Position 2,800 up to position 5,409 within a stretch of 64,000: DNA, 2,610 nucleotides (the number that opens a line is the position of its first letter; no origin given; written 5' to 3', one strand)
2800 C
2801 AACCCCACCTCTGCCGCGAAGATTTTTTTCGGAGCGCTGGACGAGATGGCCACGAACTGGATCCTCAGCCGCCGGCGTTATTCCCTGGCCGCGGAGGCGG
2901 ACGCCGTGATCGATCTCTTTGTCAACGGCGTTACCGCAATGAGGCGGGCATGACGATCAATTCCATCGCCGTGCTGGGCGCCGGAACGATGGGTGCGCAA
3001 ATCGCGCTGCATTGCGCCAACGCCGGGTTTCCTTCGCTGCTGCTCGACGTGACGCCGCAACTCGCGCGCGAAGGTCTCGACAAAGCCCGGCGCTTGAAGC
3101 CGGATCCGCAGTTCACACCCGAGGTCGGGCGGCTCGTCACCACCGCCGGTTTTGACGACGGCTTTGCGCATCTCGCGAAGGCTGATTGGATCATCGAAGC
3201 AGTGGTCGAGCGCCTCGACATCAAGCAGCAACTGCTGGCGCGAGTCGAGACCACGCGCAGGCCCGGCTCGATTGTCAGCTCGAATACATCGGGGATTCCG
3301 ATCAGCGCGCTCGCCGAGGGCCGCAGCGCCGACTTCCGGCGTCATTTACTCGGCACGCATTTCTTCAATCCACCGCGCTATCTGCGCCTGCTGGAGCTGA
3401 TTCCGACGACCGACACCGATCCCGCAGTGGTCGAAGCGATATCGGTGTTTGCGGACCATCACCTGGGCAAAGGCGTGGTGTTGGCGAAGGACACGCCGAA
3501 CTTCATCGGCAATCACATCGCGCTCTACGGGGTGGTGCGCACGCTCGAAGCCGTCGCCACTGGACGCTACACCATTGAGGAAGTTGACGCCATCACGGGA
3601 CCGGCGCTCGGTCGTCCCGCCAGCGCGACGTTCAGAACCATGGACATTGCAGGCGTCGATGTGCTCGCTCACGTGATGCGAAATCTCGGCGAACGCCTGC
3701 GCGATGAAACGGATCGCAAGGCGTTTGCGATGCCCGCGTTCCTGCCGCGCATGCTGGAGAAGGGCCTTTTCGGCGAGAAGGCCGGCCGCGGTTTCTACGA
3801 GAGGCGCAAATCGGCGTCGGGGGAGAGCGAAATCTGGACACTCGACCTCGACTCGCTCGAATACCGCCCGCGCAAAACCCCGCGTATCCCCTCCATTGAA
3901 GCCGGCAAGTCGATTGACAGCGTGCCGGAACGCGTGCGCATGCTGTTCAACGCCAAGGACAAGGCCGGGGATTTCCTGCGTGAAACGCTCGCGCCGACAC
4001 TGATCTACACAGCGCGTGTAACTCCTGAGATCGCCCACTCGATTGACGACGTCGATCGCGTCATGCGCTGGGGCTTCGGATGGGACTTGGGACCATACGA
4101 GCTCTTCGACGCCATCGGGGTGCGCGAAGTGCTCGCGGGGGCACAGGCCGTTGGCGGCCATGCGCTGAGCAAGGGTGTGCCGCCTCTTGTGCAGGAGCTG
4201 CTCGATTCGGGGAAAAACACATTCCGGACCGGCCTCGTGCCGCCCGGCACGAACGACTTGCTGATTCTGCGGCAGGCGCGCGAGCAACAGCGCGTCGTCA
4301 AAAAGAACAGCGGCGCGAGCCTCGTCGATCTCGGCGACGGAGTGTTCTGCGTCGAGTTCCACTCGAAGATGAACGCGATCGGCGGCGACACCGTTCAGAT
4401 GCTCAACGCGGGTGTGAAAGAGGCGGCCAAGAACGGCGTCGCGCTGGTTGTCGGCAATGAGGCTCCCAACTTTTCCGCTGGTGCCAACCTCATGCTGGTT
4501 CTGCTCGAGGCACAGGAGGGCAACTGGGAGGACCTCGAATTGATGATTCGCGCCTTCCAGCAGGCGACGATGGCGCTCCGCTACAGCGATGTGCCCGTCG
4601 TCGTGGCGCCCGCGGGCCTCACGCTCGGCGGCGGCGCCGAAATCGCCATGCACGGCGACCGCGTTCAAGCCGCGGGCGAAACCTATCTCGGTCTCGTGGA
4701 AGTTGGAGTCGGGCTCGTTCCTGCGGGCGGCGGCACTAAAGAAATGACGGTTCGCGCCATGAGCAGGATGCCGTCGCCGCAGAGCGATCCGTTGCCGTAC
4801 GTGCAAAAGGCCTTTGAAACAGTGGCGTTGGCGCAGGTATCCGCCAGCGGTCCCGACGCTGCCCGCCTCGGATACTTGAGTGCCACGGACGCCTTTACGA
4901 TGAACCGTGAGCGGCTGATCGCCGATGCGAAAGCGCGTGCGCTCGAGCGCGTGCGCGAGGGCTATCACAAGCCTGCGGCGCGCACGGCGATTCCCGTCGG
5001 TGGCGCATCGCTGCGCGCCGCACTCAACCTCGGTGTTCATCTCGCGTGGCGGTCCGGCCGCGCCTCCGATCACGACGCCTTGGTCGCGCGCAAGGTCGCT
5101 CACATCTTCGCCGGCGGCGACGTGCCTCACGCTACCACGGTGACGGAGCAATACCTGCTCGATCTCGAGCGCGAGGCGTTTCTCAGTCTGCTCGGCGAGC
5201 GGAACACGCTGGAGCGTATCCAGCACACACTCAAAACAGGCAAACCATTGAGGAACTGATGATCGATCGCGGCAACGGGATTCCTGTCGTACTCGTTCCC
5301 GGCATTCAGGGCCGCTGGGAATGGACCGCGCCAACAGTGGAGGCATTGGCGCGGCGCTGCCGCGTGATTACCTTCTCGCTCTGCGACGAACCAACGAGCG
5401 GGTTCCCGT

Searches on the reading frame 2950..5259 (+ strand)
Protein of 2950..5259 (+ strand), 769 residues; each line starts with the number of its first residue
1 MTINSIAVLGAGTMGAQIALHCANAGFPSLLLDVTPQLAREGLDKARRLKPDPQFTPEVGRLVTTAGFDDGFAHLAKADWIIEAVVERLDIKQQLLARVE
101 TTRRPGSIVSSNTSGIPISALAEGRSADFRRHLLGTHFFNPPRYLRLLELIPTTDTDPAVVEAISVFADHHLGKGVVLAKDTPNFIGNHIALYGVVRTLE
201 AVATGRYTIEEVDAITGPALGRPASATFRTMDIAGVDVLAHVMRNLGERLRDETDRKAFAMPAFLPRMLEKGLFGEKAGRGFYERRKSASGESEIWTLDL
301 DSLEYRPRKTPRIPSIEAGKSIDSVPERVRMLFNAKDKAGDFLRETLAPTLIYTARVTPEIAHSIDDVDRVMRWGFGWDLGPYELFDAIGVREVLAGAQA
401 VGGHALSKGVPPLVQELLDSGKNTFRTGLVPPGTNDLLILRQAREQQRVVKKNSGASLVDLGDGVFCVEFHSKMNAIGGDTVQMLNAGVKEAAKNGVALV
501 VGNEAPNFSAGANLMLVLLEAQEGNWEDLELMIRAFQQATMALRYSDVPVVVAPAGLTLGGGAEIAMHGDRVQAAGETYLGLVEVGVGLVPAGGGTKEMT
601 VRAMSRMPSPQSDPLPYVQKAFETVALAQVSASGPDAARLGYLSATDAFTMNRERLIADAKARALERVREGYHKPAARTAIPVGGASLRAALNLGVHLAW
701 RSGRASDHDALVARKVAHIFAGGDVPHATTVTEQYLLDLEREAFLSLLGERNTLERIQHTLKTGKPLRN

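Call 12: search_protein_families(library=pfam, proteins=[window:2950-5259:+], max_evalue=0.001)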
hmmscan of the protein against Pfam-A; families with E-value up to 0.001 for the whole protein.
window:2950-5259:+ (769 aa): 5 families
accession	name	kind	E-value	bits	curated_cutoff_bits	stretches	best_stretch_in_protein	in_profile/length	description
PF02737.24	3HCDH_N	-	1.5e-41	142.7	22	1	6-182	2-180/180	3-hydroxyacyl-CoA dehydrogenase, NAD binding domain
PF00725.27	3HCDH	-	6.7e-22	78.3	22.1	2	185-284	2-96/97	3-hydroxyacyl-CoA dehydrogenase, C-terminal domain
PF00378.25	ECH_1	-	3.8e-09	36.7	27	1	464-598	5-139/251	Enoyl-CoA hydratase/isomerase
PF16113.10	ECH_2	-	4e-09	36.8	27.2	1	472-596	10-136/335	Enoyl-CoA hydratase/isomerase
PF03446.21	NAD_binding_2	-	0.00064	20.2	21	0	5-50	1-46/161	NAD binding domain of 6-phosphogluconate dehydrogenase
